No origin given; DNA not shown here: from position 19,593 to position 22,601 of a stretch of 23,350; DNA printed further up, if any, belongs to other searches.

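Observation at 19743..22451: Otr-like haem domain duplicated in tandem, with one copy welded to a cytochrome b (CbcL-like but built from a catalytic-type cytochrome)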

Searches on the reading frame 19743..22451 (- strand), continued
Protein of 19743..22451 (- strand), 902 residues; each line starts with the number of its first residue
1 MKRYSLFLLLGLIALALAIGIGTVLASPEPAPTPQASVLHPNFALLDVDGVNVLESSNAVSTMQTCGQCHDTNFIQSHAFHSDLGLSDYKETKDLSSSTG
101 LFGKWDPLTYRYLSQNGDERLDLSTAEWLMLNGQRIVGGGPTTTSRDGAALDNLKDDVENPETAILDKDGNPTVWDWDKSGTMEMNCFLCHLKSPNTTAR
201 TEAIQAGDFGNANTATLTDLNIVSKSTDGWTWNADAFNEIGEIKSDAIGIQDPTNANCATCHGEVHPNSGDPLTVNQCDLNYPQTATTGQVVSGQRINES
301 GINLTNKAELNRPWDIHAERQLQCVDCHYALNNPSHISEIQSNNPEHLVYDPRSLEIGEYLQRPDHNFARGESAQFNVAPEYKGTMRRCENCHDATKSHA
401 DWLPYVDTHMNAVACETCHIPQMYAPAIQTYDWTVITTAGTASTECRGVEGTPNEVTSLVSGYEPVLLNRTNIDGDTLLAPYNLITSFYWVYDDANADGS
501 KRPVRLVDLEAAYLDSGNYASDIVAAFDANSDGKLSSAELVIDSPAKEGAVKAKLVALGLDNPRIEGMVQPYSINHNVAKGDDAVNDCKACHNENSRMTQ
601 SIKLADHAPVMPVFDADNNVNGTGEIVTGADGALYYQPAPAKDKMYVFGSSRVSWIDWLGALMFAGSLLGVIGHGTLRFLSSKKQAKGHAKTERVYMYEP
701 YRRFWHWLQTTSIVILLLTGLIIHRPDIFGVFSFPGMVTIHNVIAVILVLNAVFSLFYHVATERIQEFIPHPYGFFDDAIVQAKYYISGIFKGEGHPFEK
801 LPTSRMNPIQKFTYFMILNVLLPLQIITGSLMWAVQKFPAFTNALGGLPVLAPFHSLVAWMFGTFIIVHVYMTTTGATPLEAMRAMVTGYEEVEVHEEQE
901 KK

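Call 10: find_homologous_proteins(query=window:19743-22451:-)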
Query window:19743-22451:- (902 aa): 1826 proteins with E <= 0.001 among 8000 candidates; the best 120 are listed.
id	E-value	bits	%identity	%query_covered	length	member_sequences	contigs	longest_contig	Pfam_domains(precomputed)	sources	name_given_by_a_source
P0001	0.0e+0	2120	100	100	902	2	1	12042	PF14537.12,PF01292.27,PF14522.12,PF22113.2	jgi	-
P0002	0.0e+0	1922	88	99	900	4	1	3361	PF01292.27,PF14522.12,PF22113.2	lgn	-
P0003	0.0e+0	1861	86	99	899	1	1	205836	PF14537.12,PF01292.27,PF14522.12,PF22113.2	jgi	jgi:thiosulfate reductase cytochrome b subunit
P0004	0.0e+0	1859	86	100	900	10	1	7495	PF01292.27,PF14522.12,PF22113.2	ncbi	-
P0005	0.0e+0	1855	86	100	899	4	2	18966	PF14537.12,PF01292.27,PF14522.12,PF22113.2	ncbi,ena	-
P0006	0.0e+0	1854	85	99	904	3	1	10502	PF01292.27,PF14522.12,PF22113.2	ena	-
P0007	0.0e+0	1839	86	99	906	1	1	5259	PF14537.12,PF01292.27,PF14522.12,PF22113.2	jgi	jgi:thiosulfate reductase cytochrome b subunit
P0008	0.0e+0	1828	84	100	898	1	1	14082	PF14537.12,PF01292.27,PF14522.12,PF22113.2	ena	-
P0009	0.0e+0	1817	84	100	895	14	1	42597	PF01292.27,PF14522.12,PF22113.2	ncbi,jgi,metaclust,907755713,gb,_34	metaclust:\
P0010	0.0e+0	1815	83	99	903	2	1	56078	PF01292.27,PF14522.12,PF22113.2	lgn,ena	-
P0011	0.0e+0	1789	82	99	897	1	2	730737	PF01292.27,PF14522.12,PF22113.2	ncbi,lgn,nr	ncbi:Thiosulfate reductase cytochrome B subunit PhsC [Anaerolineales bacterium]|nr:Thiosulfate reduc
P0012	0.0e+0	1778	81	100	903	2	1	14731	PF14537.12,PF01292.27,PF14522.12,PF22113.2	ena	-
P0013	0.0e+0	1775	82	100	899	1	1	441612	PF01292.27,PF14522.12,PF22113.2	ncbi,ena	-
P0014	0.0e+0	1769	81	99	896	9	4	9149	PF01292.27,PF14522.12,PF22113.2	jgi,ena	jgi:thiosulfate reductase cytochrome b subunit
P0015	0.0e+0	1764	81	99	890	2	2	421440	PF01292.27,PF14522.12,PF22113.2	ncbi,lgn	-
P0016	0.0e+0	1764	82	100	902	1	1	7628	PF14537.12,PF01292.27,PF14522.12,PF22113.2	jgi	jgi:thiosulfate reductase cytochrome b subunit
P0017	0.0e+0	1761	81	99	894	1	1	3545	PF01292.27,PF14522.12,PF22113.2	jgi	jgi:thiosulfate reductase cytochrome b subunit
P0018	0.0e+0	1759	81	96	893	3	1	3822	PF01292.27,PF14522.12,PF22113.2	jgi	-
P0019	0.0e+0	1759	81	100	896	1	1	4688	PF14537.12,PF13435.12,PF01292.27,PF14522.12,PF22113.2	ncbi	-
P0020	0.0e+0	1757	81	100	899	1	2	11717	PF01292.27,PF14522.12,PF22113.2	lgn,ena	-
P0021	0.0e+0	1756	82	99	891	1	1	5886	PF14537.12,PF01292.27,PF14522.12,PF22113.2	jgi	jgi:thiosulfate reductase cytochrome b subunit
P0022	0.0e+0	1753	80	99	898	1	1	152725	PF14537.12,PF01292.27,PF14522.12,PF22113.2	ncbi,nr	ncbi:MAG: cytochrome b/b6 domain-containing protein [Chloroflexi bacterium]|nr:cytochrome b/b6 domai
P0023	0.0e+0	1746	81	99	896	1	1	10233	PF13435.12,PF01292.27,PF14522.12,PF22113.2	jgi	jgi:thiosulfate reductase cytochrome b subunit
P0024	0.0e+0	1745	81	100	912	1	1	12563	PF01292.27,PF14522.12,PF22113.2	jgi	-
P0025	0.0e+0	1741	80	100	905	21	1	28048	PF01292.27,PF14522.12,PF22113.2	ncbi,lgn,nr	ncbi:MAG: hypothetical protein HOP27_15240 [Anaerolineales bacterium]|nr:hypothetical protein [Anaer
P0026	0.0e+0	1740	81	96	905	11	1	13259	PF14537.12,PF01292.27,PF14522.12,PF22113.2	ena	-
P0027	0.0e+0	1739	81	99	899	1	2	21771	PF14537.12,PF01292.27,PF14522.12,PF22113.2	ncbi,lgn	-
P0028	0.0e+0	1735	80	100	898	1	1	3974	PF01292.27,PF14522.12,PF22113.2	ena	-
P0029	0.0e+0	1731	80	99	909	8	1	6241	PF14537.12,PF01292.27,PF14522.12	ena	-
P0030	0.0e+0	1730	80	100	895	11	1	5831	PF14537.12,PF01292.27,PF14522.12,PF22113.2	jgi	jgi:thiosulfate reductase cytochrome b subunit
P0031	0.0e+0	1729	79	100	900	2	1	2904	PF01292.27,PF14522.12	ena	-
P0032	0.0e+0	1729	80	100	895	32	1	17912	PF01292.27,PF14522.12,PF22113.2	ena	-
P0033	0.0e+0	1729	79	100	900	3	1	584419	PF14537.12,PF01292.27,PF14522.12,PF22113.2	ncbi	-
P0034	0.0e+0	1728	80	99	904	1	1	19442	PF14537.12,PF01292.27,PF14522.12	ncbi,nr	ncbi:MAG: cytochrome b/b6 domain-containing protein [Chloroflexi bacterium]|nr:cytochrome b/b6 domai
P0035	0.0e+0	1727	79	99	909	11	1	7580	PF14537.12,PF01292.27,PF14522.12,PF22113.2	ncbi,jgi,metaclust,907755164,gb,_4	metaclust:\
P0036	0.0e+0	1726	80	99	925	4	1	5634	PF01292.27,PF14522.12,PF22113.2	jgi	jgi:thiosulfate reductase cytochrome b subunit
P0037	0.0e+0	1725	80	97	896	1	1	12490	PF01292.27,PF14522.12,PF22113.2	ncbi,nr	ncbi:MAG: cytochrome b/b6 domain-containing protein [Anaerolineales bacterium]|nr:cytochrome b/b6 do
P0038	0.0e+0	1724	79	100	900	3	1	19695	PF14537.12,PF01292.27,PF14522.12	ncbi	-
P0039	0.0e+0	1722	80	100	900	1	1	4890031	PF01292.27,PF14522.12,PF22113.2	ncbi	ncbi:MAG: cytochrome b/b6 domain-containing protein [Anaerolineales bacterium]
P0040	0.0e+0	1717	79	100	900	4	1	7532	PF14537.12,PF01292.27,PF14522.12,PF22113.2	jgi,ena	jgi:thiosulfate reductase cytochrome b subunit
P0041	0.0e+0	1716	79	100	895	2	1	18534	PF01292.27,PF14522.12,PF22113.2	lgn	-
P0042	0.0e+0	1715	80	99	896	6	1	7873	PF01292.27,PF14522.12,PF22113.2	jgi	jgi:thiosulfate reductase cytochrome b subunit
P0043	0.0e+0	1713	78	100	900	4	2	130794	PF14537.12,PF01292.27,PF14522.12,PF22113.2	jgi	jgi:thiosulfate reductase cytochrome b subunit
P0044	0.0e+0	1712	79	100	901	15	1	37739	PF14537.12,PF01292.27,PF14522.12,PF22113.2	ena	-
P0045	0.0e+0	1708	78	100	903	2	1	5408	PF01292.27,PF14522.12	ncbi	-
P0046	0.0e+0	1708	79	99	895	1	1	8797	PF01292.27,PF14522.12,PF22113.2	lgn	-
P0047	0.0e+0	1706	79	96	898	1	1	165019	PF14537.12,PF01292.27,PF14522.12,PF22113.2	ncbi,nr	ncbi:MAG: cytochrome b/b6 domain-containing protein [Chloroflexi bacterium]|nr:cytochrome b/b6 domai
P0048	0.0e+0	1703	78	99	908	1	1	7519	PF01292.27,PF14522.12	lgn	-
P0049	0.0e+0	1699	78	100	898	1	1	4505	PF01292.27,PF14522.12,PF22113.2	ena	-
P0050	0.0e+0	1698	78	99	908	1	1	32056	PF01292.27,PF14522.12,PF22113.2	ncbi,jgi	jgi:thiosulfate reductase cytochrome b subunit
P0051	0.0e+0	1695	78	100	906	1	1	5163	PF14537.12,PF01292.27,PF14522.12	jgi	-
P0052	0.0e+0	1680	77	99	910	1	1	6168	PF01292.27,PF14522.12,PF22113.2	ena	-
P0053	0.0e+0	1672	77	100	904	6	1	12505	PF01292.27,PF14522.12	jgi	-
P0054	0.0e+0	1667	77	99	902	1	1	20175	PF01292.27,PF14522.12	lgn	-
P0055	0.0e+0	1661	76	99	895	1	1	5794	PF01292.27,PF14522.12,PF22113.2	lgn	-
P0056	0.0e+0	1658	76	99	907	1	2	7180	PF01292.27,PF14522.12,PF22113.2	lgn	-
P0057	0.0e+0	1654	75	100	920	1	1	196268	PF14537.12,PF01292.27,PF14522.12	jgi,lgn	jgi:thiosulfate reductase cytochrome b subunit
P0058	0.0e+0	1651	76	99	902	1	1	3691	PF01292.27,PF14522.12,PF22113.2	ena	-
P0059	0.0e+0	1648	76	100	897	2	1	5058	PF01292.27,PF14522.12,PF22113.2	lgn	-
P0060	0.0e+0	1647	75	100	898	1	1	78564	PF01292.27,PF14522.12,PF22113.2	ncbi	ncbi:MAG: cytochrome b/b6 domain-containing protein [Anaerolineales bacterium]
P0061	0.0e+0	1646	77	99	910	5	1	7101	PF01292.27,PF14522.12,PF22113.2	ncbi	-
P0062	0.0e+0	1645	76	99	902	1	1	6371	PF01292.27,PF14522.12,PF22113.2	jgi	jgi:thiosulfate reductase cytochrome b subunit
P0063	0.0e+0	1645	77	99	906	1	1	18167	PF14537.12,PF01292.27,PF14522.12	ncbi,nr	ncbi:MAG: cytochrome b/b6 domain-containing protein [Chloroflexi bacterium]|nr:cytochrome b/b6 domai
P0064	0.0e+0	1645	75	100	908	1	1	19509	PF01292.27,PF14522.12,PF22113.2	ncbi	-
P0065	0.0e+0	1644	76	100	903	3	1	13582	PF14537.12,PF01292.27,PF14522.12,PF22113.2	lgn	-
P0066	0.0e+0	1643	76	99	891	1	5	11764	PF14537.12,PF01292.27,PF14522.12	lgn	-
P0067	0.0e+0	1642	78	95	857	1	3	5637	PF01292.27,PF14522.12,PF22113.2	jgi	jgi:thiosulfate reductase cytochrome b subunit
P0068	0.0e+0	1640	75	99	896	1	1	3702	PF13435.12,PF01292.27,PF14522.12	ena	-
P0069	0.0e+0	1639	76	100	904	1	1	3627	PF14537.12,PF01292.27,PF14522.12,PF22113.2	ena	-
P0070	0.0e+0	1637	75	99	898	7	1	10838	PF01292.27,PF14522.12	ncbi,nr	ncbi:MAG TPA: cytochrome b/b6 domain-containing protein [Anaerolineales bacterium]|nr:cytochrome b/b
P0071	0.0e+0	1637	76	96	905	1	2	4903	PF01292.27,PF14522.12,PF22113.2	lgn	-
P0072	0.0e+0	1635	76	99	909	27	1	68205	PF01292.27,PF14522.12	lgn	-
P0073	0.0e+0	1635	75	100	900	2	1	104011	PF01292.27,PF14522.12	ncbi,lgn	ncbi:MAG: hypothetical protein Fur0017_06660 [Anaerolineales bacterium]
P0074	0.0e+0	1633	80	93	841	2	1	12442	PF01292.27,PF14522.12,PF22113.2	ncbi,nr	ncbi:MAG: cytochrome b/b6 domain-containing protein, partial [Anaerolineales bacterium]|nr:cytochrom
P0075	0.0e+0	1630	75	99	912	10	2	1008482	PF01292.27,PF14522.12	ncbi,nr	ncbi:MAG: cytochrome b/b6 domain-containing protein [Anaerolineales bacterium]|nr:cytochrome b/b6 do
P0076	0.0e+0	1628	75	99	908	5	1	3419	PF14537.12,PF01292.27,PF14522.12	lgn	-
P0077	0.0e+0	1628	76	99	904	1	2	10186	PF14537.12,PF01292.27,PF14522.12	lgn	-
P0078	0.0e+0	1628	75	99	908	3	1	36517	PF01292.27,PF14522.12,PF22113.2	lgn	-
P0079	0.0e+0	1628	75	99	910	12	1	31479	PF14537.12,PF01292.27,PF14522.12,PF22113.2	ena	-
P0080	0.0e+0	1625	75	99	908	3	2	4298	PF01292.27,PF14522.12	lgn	-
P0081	0.0e+0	1614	80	93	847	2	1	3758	PF14537.12,PF01292.27,PF14522.12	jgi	jgi:thiosulfate reductase cytochrome b subunit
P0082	0.0e+0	1612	74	99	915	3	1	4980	PF14537.12,PF01292.27,PF14522.12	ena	-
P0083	0.0e+0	1612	75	99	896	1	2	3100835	PF01292.27,PF14522.12,PF22113.2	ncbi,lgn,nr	ncbi:MAG: hypothetical protein HND47_10380 [Chloroflexi bacterium]|nr:hypothetical protein [Chlorofl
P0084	0.0e+0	1611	75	99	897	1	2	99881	PF01292.27,PF14522.12,PF22113.2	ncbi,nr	ncbi:MAG: hypothetical protein DPW18_08870 [Chloroflexi bacterium]|nr:hypothetical protein [Chlorofl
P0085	0.0e+0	1609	74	99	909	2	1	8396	PF01292.27,PF14522.12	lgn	-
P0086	0.0e+0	1607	74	99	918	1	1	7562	PF01292.27,PF14522.12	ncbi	-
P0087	0.0e+0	1604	74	99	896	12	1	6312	PF14537.12,PF01292.27,PF14522.12,PF22113.2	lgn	-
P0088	0.0e+0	1603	76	100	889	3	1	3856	PF01292.27,PF14522.12,PF22113.2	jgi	jgi:thiosulfate reductase cytochrome b subunit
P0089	0.0e+0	1601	74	99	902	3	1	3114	PF01292.27,PF14522.12,PF22113.2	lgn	-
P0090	0.0e+0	1599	74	100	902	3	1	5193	PF14537.12,PF01292.27,PF14522.12,PF22113.2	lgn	-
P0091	0.0e+0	1598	73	100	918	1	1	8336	PF01292.27,PF14522.12,PF22113.2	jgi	jgi:thiosulfate reductase cytochrome b subunit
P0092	0.0e+0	1598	73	100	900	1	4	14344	PF14537.12,PF01292.27,PF14522.12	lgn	-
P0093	0.0e+0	1598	74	99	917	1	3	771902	PF01292.27,PF14522.12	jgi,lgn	jgi:thiosulfate reductase cytochrome b subunit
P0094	0.0e+0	1597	73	100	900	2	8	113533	PF14537.12,PF01292.27,PF14522.12,PF22113.2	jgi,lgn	jgi:thiosulfate reductase cytochrome b subunit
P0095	0.0e+0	1596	73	99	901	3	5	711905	PF01292.27,PF14522.12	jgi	-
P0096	0.0e+0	1594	73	100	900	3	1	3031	PF14537.12,PF01292.27,PF14522.12,PF22113.2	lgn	-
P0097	0.0e+0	1592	73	100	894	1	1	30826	PF01292.27,PF14522.12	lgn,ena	-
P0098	0.0e+0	1592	73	99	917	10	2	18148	PF01292.27,PF14522.12,PF22113.2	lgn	-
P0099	0.0e+0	1590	74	99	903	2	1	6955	PF01292.27,PF14522.12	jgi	-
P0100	0.0e+0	1589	74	99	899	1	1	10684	PF14537.12,PF01292.27,PF14522.12,PF22113.2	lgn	-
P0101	0.0e+0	1588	72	100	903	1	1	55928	PF01292.27,PF14522.12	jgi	jgi:thiosulfate reductase cytochrome b subunit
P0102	0.0e+0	1586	74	99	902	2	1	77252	PF14537.12,PF01292.27,PF14522.12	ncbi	ncbi:MAG: cytochrome b/b6 domain-containing protein [Chloroflexota bacterium]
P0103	0.0e+0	1584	73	100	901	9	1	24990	PF01292.27,PF14522.12,PF22113.2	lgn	-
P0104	0.0e+0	1584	74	99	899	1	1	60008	PF01292.27,PF14522.12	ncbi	-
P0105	0.0e+0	1582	73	100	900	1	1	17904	PF01292.27,PF14522.12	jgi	jgi:thiosulfate reductase cytochrome b subunit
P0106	0.0e+0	1580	73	99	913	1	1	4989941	PF13435.12,PF01292.27,PF14522.12,PF22113.2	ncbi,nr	ncbi:MAG: cytochrome b/b6 domain-containing protein [Anaerolineales bacterium]|nr:cytochrome b/b6 do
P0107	0.0e+0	1579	73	97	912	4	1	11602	PF01292.27,PF14522.12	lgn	-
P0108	0.0e+0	1579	72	100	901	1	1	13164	PF14537.12,PF01292.27,PF14522.12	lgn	-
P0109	0.0e+0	1577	73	99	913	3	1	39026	PF01292.27,PF14522.12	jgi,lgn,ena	-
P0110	0.0e+0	1576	73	99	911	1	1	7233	PF01292.27,PF14522.12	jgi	-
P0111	0.0e+0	1574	73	98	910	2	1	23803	PF01292.27,PF14522.12,PF22113.2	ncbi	-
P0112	0.0e+0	1572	73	98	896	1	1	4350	PF14537.12,PF01292.27,PF14522.12,PF22113.2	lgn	-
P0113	0.0e+0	1570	73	100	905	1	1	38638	PF14537.12,PF01292.27,PF14522.12,PF22113.2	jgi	jgi:thiosulfate reductase cytochrome b subunit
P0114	0.0e+0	1569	72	98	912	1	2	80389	PF01292.27,PF14522.12,PF22113.2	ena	-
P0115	0.0e+0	1567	73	99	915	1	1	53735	PF14537.12,PF01292.27,PF14522.12,PF22113.2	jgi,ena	-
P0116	0.0e+0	1565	73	100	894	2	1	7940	PF14537.12,PF01292.27,PF14522.12,PF22113.2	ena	-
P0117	0.0e+0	1563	76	96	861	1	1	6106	PF14537.12,PF01292.27,PF14522.12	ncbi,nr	ncbi:MAG: cytochrome b/b6 domain-containing protein, partial [Chloroflexi bacterium]|nr:cytochrome b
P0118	0.0e+0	1562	73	99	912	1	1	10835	PF01292.27,PF14522.12,PF22113.2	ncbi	-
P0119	0.0e+0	1561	73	97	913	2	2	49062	PF14537.12,PF01292.27,PF14522.12,PF22113.2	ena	-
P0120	0.0e+0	1560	72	99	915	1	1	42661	PF01292.27,PF14522.12,PF22113.2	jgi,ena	-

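Call 12: find_encoding_contigs(protein=P0001, flank=10000, max_places=3)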
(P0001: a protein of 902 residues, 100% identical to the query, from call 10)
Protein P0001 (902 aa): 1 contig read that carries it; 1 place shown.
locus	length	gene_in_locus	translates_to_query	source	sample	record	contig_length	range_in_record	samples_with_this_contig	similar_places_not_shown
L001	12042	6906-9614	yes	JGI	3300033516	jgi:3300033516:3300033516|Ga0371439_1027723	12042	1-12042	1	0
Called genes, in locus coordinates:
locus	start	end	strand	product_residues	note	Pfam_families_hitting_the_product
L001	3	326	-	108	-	?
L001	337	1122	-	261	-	PF13476:AAA_23 (weak), PF00005:ABC_tran, PF12399:BCA_ABC_TP_C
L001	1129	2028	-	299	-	PF02653:BPD_transp_2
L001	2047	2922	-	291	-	PF02653:BPD_transp_2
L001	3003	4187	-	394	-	PF13433:Peripla_BP_5, PF13458:Peripla_BP_6, PF01094:ANF_receptor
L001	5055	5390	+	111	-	PF25213:HVO_A0261_N, PF12840:HTH_20, PF24034:DUF7343 (weak), PF01022:HTH_5, PF12802:MarR_2, PF13412:HTH_24 (weak), PF09339:HTH_IclR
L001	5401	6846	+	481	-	PF09699:Paired_CXXCH_1 (faint), PF14522:Cytochrome_C7 (faint), PF14537:Cytochrom_c3_2 (faint), PF13435:Cytochrome_C554 (faint), PF22113:Mtrc-MtrF_II-IV_dom (weak), PF11783:Cytochrome_cB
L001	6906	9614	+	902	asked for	PF14522:Cytochrome_C7 (faint), PF14537:Cytochrom_c3_2 (faint), PF22113:Mtrc-MtrF_II-IV_dom (faint), PF01292:Ni_hydr_CYTB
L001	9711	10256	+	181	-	PF04143:Sulf_transp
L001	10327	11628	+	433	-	PF04143:Sulf_transp, PF00581:Rhodanese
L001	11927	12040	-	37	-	?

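Call 13: find_encoding_contigs(protein=P0003, flank=10000, max_places=2)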
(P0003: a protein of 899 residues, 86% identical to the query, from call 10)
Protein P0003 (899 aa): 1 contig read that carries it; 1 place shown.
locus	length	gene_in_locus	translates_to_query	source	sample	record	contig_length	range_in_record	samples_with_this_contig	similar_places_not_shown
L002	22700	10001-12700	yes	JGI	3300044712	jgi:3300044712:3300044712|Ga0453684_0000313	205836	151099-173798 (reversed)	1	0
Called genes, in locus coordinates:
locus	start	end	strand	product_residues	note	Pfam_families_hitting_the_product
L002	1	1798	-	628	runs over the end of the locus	PF13522:GATase_6, PF13537:GATase_7, PF00733:Asn_synthase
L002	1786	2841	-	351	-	PF01073:3Beta_HSD (weak), PF01370:Epimerase, PF07993:NAD_binding_4, PF16363:GDP_Man_Dehyd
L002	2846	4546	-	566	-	-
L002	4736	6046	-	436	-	PF01041:DegT_DnrJ_EryC1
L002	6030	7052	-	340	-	PF01370:Epimerase, PF02719:Polysacc_synt_2, PF04321:RmlD_sub_bind, PF08659:KR, PF01073:3Beta_HSD, PF07993:NAD_binding_4, PF13460:NAD_binding_10, PF16363:GDP_Man_Dehyd, +1 more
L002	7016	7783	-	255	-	PF00483:NTP_transferase, PF12804:NTP_transf_3 (weak)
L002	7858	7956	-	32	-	-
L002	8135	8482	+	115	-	PF25213:HVO_A0261_N, PF12802:MarR_2, PF12840:HTH_20, PF13412:HTH_24 (weak), PF13545:HTH_Crp_2 (weak), PF01022:HTH_5, PF01047:MarR (weak), PF09339:HTH_IclR (weak), +2 more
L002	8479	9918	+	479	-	PF14522:Cytochrome_C7 (faint), PF14537:Cytochrom_c3_2 (faint), PF22113:Mtrc-MtrF_II-IV_dom (weak), PF13435:Cytochrome_C554 (faint), PF11783:Cytochrome_cB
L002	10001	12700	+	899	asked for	PF14522:Cytochrome_C7 (faint), PF14537:Cytochrom_c3_2 (faint), PF22113:Mtrc-MtrF_II-IV_dom (faint), PF01292:Ni_hydr_CYTB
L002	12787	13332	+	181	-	PF04143:Sulf_transp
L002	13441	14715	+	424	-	PF04143:Sulf_transp, PF00581:Rhodanese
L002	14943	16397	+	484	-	PF07690:MFS_1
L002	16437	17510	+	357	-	PF00672:HAMP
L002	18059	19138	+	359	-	PF00672:HAMP (weak)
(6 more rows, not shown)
